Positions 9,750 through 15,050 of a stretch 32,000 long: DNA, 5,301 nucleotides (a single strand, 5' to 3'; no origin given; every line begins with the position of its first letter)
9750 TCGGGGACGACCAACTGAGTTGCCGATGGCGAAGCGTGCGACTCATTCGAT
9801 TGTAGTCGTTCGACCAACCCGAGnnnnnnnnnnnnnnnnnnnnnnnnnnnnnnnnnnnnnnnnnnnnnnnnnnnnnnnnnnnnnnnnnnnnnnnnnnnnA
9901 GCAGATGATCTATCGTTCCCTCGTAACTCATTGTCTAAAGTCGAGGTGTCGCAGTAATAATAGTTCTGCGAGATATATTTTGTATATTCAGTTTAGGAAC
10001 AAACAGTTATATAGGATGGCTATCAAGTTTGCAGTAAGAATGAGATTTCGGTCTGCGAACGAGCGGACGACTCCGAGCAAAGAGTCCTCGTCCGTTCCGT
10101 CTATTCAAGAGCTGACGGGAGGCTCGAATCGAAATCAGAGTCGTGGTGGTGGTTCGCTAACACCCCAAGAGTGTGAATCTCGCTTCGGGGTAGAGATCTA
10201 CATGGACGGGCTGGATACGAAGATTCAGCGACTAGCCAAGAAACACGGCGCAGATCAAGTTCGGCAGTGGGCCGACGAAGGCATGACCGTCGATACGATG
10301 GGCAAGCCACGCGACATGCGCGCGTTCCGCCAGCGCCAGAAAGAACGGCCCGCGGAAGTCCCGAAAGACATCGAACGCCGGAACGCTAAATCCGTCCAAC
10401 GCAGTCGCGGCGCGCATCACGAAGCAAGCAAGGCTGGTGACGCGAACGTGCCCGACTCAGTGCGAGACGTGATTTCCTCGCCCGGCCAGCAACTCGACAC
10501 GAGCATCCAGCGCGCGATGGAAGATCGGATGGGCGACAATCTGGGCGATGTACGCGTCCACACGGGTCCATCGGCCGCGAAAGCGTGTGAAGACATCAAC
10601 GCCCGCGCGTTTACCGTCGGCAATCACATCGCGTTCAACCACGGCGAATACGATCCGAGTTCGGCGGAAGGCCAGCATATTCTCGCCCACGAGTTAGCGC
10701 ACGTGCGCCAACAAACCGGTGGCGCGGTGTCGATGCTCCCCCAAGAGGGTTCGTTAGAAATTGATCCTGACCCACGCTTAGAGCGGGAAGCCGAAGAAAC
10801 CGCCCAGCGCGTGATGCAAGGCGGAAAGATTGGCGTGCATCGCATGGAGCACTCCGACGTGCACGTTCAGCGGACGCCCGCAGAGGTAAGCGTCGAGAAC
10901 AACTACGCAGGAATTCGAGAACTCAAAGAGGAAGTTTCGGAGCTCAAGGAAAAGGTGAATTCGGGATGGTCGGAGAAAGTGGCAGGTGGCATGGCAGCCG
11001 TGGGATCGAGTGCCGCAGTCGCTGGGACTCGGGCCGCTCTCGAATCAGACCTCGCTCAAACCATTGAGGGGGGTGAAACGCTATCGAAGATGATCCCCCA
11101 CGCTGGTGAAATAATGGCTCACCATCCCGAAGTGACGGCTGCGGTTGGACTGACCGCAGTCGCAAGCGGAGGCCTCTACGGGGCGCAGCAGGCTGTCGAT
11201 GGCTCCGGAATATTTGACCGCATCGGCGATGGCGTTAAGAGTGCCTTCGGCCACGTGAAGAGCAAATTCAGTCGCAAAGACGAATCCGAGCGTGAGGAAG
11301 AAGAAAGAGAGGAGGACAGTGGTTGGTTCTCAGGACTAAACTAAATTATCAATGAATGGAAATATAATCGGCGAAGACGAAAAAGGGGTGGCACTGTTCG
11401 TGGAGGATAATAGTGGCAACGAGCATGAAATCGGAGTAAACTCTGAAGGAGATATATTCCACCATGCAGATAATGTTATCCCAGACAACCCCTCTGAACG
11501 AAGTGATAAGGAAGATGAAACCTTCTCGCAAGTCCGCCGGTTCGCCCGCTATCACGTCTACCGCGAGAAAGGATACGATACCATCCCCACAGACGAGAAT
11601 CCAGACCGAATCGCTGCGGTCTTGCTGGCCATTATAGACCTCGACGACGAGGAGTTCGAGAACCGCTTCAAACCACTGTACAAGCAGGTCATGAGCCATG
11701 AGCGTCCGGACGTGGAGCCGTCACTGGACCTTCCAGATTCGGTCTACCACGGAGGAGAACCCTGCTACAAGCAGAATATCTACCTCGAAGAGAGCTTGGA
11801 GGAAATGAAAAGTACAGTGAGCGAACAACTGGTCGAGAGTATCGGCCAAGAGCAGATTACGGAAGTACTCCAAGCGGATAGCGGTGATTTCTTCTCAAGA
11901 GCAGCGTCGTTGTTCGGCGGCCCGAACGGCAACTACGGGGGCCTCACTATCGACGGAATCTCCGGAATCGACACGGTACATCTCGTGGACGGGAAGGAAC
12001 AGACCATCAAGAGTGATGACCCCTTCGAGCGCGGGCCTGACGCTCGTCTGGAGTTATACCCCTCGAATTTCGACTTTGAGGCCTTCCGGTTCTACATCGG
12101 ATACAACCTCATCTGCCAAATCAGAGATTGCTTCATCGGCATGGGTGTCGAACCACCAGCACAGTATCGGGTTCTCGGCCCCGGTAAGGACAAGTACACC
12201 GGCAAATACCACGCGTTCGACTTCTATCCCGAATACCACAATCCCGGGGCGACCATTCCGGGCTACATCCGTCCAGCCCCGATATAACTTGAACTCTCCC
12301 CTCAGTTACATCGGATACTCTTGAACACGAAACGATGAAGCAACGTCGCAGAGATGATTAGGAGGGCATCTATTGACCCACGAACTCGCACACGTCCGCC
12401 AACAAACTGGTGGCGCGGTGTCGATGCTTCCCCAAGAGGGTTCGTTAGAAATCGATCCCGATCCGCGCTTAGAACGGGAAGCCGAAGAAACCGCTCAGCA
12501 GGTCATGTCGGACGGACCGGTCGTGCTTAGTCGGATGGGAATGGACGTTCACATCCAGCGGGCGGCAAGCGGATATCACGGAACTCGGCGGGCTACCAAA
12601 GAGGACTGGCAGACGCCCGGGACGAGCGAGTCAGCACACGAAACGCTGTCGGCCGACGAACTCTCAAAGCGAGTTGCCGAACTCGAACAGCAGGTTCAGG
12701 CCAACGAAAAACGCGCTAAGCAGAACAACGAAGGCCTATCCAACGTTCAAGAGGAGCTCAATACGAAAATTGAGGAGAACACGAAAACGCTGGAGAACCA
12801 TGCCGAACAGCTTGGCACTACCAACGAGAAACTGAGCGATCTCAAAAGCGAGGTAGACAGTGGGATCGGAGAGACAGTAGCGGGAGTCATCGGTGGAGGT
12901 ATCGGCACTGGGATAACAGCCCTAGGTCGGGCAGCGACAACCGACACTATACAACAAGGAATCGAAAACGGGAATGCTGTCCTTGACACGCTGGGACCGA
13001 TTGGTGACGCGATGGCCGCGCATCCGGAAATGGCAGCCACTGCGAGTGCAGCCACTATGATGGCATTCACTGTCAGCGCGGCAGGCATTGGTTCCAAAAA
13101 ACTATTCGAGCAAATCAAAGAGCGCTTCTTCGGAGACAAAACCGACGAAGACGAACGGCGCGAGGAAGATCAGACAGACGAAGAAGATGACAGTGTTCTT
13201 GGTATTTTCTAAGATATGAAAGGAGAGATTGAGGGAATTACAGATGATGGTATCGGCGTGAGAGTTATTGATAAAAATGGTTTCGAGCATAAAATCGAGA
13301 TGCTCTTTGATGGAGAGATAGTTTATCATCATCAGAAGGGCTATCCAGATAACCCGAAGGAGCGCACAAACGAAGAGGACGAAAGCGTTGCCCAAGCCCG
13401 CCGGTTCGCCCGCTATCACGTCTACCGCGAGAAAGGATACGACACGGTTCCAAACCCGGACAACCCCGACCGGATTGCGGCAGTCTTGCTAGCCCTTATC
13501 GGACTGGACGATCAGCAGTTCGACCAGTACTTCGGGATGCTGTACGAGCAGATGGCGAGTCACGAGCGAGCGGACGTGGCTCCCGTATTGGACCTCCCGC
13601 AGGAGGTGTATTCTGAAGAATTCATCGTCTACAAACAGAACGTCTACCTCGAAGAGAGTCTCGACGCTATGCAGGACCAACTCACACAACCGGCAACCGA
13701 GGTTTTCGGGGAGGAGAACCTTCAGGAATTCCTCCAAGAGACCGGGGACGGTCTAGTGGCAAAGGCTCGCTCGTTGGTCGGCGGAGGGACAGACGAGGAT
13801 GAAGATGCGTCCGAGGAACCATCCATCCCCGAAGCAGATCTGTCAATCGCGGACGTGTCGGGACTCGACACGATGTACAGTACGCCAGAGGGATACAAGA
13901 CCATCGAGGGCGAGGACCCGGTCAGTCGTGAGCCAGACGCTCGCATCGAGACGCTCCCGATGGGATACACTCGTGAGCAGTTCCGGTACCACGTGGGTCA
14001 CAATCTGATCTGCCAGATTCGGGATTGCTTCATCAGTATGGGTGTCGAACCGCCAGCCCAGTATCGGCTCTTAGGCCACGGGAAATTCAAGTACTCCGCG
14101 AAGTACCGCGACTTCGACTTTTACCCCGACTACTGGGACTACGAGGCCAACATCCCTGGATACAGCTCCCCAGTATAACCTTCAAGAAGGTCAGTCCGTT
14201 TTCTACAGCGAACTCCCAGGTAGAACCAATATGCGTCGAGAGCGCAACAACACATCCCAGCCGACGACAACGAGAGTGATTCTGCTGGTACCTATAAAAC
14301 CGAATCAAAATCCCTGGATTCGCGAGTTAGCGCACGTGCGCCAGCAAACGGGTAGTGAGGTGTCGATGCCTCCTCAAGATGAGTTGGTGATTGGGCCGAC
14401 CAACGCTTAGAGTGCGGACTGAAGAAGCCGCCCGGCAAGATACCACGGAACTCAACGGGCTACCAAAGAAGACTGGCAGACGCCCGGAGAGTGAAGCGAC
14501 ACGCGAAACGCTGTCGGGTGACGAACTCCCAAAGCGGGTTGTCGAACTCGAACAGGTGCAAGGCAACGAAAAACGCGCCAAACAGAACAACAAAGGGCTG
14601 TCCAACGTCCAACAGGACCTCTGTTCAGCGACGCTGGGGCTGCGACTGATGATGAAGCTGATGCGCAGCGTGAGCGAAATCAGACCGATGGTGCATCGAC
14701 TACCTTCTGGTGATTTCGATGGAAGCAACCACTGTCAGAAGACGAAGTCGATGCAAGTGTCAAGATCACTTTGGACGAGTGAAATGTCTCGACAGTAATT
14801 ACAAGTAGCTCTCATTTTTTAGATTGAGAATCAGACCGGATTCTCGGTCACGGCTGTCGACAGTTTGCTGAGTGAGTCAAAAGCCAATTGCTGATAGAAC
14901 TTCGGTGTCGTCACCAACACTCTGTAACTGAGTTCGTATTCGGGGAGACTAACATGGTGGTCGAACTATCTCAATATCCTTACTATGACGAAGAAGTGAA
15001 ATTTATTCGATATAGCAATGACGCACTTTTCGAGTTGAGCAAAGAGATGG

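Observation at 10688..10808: The junction peptide is 40/40 identical between the full-length and orphan effectors despite about 13 synonymous nucleotide differences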

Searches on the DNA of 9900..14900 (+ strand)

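Call 36: search_dna_similar(query=window:9900-14900:+, collection=plasmids, mode=near, max_rows=20)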
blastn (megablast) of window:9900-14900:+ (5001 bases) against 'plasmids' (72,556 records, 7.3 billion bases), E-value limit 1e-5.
Records with a match: 1; places in all: 2; records where one place covers at least 80% of the query: 0.
Best place of each record, by identity: 60-80% 1.
By first word of the organism name: Haloferax 1.
By predicted mobility (MOB-suite, as given by PLSDB): non-mobilizable 1.
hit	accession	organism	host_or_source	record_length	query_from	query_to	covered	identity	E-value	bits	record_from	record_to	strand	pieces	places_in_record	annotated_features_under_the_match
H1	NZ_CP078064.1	Haloferax larsenii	Cell culture,Salt Lake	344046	13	979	19%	78.8%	4e-178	634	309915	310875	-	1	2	DUF4157 domain-containing protein | AAA family ATPase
